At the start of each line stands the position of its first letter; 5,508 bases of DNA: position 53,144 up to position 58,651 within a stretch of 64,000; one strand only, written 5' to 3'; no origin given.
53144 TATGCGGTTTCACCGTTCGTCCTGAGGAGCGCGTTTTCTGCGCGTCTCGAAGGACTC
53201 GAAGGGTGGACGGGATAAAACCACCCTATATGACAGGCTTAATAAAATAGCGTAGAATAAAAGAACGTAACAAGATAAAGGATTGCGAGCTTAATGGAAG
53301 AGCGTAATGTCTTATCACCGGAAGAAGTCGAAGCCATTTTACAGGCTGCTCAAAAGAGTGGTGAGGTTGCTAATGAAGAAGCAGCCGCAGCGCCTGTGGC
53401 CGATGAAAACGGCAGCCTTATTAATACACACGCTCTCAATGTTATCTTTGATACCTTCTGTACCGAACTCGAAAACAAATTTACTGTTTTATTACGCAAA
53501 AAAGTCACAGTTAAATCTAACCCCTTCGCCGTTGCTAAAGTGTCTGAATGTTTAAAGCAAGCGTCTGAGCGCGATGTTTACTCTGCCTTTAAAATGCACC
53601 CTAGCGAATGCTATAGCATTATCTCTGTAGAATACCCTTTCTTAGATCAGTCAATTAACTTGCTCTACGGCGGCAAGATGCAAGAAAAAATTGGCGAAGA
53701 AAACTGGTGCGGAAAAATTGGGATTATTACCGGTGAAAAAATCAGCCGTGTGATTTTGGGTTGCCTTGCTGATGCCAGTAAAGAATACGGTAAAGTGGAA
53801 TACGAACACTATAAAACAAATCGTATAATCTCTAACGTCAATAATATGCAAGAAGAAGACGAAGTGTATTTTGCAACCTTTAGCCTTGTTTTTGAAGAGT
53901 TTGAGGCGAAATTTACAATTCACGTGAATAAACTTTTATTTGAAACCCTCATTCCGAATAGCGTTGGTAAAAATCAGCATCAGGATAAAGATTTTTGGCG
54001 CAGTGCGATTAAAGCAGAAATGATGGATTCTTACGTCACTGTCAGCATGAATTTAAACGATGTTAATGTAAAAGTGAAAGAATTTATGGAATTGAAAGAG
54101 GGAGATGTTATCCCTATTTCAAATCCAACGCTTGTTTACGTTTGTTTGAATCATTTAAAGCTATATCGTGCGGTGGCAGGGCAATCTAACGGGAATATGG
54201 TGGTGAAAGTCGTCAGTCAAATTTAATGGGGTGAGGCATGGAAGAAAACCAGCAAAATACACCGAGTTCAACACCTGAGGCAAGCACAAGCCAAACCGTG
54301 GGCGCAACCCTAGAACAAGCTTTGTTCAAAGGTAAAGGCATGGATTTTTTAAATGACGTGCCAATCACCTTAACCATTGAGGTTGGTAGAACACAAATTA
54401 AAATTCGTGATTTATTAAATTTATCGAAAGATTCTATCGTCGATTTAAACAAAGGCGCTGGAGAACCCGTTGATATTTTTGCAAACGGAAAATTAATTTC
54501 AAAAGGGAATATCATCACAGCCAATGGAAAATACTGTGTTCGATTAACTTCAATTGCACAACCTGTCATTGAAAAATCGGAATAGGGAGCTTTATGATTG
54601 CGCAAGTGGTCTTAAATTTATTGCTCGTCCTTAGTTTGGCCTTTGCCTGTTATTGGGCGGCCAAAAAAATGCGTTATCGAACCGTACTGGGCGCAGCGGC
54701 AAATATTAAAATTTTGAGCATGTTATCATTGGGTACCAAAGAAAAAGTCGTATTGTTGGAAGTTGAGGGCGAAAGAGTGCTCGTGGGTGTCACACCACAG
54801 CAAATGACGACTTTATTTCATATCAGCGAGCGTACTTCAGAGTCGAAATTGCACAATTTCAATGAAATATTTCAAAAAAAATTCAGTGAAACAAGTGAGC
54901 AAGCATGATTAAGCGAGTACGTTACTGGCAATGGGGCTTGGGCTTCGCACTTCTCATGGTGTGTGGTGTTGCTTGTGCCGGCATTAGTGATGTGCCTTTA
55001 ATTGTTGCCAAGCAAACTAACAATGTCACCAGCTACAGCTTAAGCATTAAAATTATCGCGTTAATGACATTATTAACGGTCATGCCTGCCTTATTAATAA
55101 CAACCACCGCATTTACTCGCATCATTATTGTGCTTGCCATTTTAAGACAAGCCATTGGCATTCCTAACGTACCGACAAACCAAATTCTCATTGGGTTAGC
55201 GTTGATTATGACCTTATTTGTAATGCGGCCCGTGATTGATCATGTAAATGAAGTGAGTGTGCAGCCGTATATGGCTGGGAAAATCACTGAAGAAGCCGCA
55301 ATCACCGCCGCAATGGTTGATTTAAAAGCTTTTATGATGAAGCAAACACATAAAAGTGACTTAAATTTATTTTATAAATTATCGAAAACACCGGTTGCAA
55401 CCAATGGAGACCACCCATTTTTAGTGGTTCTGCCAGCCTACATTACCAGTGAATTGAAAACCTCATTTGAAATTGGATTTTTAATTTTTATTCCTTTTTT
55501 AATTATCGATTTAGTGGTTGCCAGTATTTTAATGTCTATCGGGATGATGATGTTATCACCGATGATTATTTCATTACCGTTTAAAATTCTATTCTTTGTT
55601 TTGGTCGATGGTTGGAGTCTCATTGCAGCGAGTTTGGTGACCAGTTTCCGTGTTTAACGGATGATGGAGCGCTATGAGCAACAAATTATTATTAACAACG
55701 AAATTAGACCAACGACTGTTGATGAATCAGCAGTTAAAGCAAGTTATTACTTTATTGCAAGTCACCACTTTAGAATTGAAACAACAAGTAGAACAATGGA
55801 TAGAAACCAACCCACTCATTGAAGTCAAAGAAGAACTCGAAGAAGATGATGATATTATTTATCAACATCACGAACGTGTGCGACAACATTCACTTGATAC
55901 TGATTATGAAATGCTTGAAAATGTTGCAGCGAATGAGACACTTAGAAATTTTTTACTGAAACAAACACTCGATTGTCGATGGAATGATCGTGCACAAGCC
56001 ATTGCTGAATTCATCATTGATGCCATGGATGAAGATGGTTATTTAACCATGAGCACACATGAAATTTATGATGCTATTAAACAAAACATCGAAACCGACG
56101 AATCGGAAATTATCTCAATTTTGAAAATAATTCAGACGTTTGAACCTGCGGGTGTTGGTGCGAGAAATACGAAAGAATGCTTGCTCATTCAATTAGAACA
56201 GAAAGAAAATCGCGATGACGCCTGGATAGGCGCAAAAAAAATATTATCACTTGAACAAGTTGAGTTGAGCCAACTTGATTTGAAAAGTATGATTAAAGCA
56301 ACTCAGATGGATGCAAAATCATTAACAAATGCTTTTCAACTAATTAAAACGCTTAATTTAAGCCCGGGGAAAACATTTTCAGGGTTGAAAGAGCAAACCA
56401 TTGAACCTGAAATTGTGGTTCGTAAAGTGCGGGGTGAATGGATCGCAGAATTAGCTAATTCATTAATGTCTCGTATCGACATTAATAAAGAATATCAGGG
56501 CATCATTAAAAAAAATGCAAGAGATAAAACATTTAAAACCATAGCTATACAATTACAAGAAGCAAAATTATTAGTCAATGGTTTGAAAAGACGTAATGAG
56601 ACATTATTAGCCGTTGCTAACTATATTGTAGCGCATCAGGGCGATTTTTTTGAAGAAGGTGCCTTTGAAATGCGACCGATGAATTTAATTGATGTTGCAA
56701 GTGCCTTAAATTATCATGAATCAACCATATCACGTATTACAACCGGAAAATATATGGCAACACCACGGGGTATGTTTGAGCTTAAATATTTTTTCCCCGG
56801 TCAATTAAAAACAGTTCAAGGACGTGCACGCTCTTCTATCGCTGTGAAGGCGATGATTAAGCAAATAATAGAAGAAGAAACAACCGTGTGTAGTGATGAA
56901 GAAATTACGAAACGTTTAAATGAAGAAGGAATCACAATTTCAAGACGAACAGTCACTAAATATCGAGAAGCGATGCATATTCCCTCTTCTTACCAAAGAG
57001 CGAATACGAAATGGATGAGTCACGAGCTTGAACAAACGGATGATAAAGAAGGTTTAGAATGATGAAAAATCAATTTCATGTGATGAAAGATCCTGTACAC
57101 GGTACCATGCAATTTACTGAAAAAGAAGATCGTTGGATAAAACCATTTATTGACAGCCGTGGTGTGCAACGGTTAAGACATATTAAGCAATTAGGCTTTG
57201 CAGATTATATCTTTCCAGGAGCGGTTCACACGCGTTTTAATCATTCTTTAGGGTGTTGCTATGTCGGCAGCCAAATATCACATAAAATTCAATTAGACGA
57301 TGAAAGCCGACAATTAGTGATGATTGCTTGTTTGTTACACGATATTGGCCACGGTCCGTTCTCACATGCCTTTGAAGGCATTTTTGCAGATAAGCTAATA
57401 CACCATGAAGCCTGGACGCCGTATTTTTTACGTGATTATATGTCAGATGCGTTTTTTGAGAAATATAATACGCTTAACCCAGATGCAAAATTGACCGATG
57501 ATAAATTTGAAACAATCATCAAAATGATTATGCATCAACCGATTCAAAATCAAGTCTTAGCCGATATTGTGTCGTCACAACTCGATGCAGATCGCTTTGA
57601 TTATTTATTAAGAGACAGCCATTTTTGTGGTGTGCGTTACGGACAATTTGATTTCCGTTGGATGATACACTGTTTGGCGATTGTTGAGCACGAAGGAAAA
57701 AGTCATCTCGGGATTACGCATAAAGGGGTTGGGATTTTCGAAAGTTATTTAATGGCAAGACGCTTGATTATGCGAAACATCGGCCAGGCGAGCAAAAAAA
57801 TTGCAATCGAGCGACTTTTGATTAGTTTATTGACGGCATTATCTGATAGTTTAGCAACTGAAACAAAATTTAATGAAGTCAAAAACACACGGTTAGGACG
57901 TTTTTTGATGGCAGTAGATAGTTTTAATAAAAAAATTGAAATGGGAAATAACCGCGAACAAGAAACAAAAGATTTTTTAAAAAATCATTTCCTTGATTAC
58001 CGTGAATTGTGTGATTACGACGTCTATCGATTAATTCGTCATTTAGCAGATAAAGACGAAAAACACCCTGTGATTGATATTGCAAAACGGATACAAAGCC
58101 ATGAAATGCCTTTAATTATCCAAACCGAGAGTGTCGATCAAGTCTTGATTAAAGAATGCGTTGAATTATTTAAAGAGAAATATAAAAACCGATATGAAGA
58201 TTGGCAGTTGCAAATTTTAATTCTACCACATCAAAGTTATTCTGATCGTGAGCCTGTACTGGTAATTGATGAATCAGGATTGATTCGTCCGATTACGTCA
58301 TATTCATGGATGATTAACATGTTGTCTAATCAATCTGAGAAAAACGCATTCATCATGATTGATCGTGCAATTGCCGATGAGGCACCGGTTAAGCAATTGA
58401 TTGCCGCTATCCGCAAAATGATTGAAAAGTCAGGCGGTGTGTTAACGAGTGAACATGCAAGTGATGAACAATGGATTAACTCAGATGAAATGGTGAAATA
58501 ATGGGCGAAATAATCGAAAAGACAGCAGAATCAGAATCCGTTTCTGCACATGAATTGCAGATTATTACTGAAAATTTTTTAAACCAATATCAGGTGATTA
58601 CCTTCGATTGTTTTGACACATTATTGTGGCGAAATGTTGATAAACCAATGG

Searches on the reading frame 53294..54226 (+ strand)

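Call 3: search_protein_families(library=pfam, proteins=[window:53294-54226:+], max_evalue=0.01)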
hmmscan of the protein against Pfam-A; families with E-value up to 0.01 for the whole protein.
window:53294-54226:+ (310 aa): 2 families
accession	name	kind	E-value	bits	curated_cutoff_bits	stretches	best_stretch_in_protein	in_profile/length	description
PF01052.25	FliMN_C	-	6.2e-13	48.9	23.8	1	242-308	2-70/73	Type III flagellar switch regulator (C-ring) FliN C-term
PF02154.20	FliM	-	0.0014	19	27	1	46-210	15-179/192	Flagellar motor switch protein FliM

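Call 47: search_protein_families(library=ncbifam, proteins=[window:53294-54226:+], max_evalue=0.001)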
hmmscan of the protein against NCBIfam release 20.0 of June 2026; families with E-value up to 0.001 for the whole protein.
window:53294-54226:+ (310 aa): 1 family
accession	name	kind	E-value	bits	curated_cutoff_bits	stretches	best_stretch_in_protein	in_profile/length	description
TIGR01397.1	fliM_switch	equivalog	6.1e-27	94.6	219.6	1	6-309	2-318/320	flagellar motor switch protein FliM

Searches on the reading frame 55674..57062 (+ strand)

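Call 47: search_protein_families(library=ncbifam, proteins=[window:55674-57062:+], max_evalue=0.001)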
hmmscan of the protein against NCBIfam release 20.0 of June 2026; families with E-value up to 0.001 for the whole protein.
window:55674-57062:+ (462 aa): 8 families
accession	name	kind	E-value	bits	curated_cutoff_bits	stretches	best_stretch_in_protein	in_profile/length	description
NF004595.0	PRK05932.1-2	equivalog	2.7e-121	405.8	513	2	63-443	95-481/484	RNA polymerase factor sigma-54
TIGR02395.1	rpoN_sigma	equivalog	1.2e-119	400.2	277.35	1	12-442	2-433/434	RNA polymerase factor sigma-54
NF009118.0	PRK12469.1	subfamily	1.8e-111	373.4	396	2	60-443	95-479/483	RNA polymerase factor sigma-54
NF004598.0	PRK05932.1-5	equivalog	2.3e-110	369.7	621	2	57-442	115-501/504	RNA polymerase factor sigma-54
NF004596.0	PRK05932.1-3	subfamily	6.9e-102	342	499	2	71-447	136-509/515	RNA polymerase factor sigma-54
NF004597.0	PRK05932.1-4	equivalog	3.1e-99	332.6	817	2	87-443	117-474/477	RNA polymerase factor sigma-54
NF004602.0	PRK05932.2-4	equivalog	3.4e-58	197.4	506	1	7-444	5-410/416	RNA polymerase factor sigma-54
NF033516.0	transpos_IS3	equivalog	0.00026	20.3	160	1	365-450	124-194/369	IS3 family transposase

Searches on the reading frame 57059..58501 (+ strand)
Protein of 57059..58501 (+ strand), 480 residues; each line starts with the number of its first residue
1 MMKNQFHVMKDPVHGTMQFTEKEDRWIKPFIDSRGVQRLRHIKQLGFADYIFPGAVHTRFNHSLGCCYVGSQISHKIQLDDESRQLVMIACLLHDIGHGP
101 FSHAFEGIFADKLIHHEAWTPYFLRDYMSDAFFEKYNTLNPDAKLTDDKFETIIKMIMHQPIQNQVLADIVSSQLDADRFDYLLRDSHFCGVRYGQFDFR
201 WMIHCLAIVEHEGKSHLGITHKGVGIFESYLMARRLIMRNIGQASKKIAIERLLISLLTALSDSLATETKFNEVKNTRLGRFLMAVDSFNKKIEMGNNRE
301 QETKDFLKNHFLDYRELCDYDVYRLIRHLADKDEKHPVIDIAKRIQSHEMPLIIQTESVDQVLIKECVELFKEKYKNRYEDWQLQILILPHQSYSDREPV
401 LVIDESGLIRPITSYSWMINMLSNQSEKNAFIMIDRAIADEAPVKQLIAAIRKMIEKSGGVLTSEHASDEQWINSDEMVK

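Call 47: search_protein_families(library=ncbifam, proteins=[window:57059-58501:+], max_evalue=0.001)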
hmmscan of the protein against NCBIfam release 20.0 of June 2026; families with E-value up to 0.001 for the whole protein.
window:57059-58501:+ (480 aa): 11 families
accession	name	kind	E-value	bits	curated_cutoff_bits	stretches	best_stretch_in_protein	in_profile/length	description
TIGR01353.1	dGTP_triPase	subfamily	2.9e-09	36.9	152.35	1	55-108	35-96/389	dGTP triphosphohydrolase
NF002829.0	PRK03007.1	equivalog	5.3e-09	35.5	385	1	56-107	64-112/425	deoxyguanosinetriphosphate triphosphohydrolase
NF002326.0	PRK01286.1-1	equivalog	3.1e-06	26.8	390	1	57-139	67-146/379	deoxyguanosinetriphosphate triphosphohydrolase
NF041026.1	antiphage_dGTPase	exception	1.6e-05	24.2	400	1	57-107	51-109/425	anti-phage deoxyguanosine triphosphatase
NF002327.0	PRK01286.1-2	equivalog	2e-05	23.9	393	1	31-111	50-125/345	deoxyguanosinetriphosphate triphosphohydrolase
NF002329.0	PRK01286.1-4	equivalog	2.4e-05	23.8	494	1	30-112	48-125/342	deoxyguanosinetriphosphate triphosphohydrolase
NF003429.0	PRK04926.1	equivalog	8.9e-05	21.5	405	1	54-107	61-130/500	dGTPase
NF003701.1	PRK05318.1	subfamily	0.00011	21.2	383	1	57-106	52-110/426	anti-phage deoxyguanosine triphosphatase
NF002328.0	PRK01286.1-3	equivalog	0.00013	21.1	467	1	30-115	48-128/404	deoxyguanosinetriphosphate triphosphohydrolase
NF002205.0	PRK01096.1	equivalog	0.00018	20.7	439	1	56-107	59-123/444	deoxyguanosinetriphosphate triphosphohydrolase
TIGR03276.1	Phn-HD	hypoth_equivalog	0.00094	18.7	214.6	0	82-134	41-93/179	phosphonate degradation HD-domain oxygenase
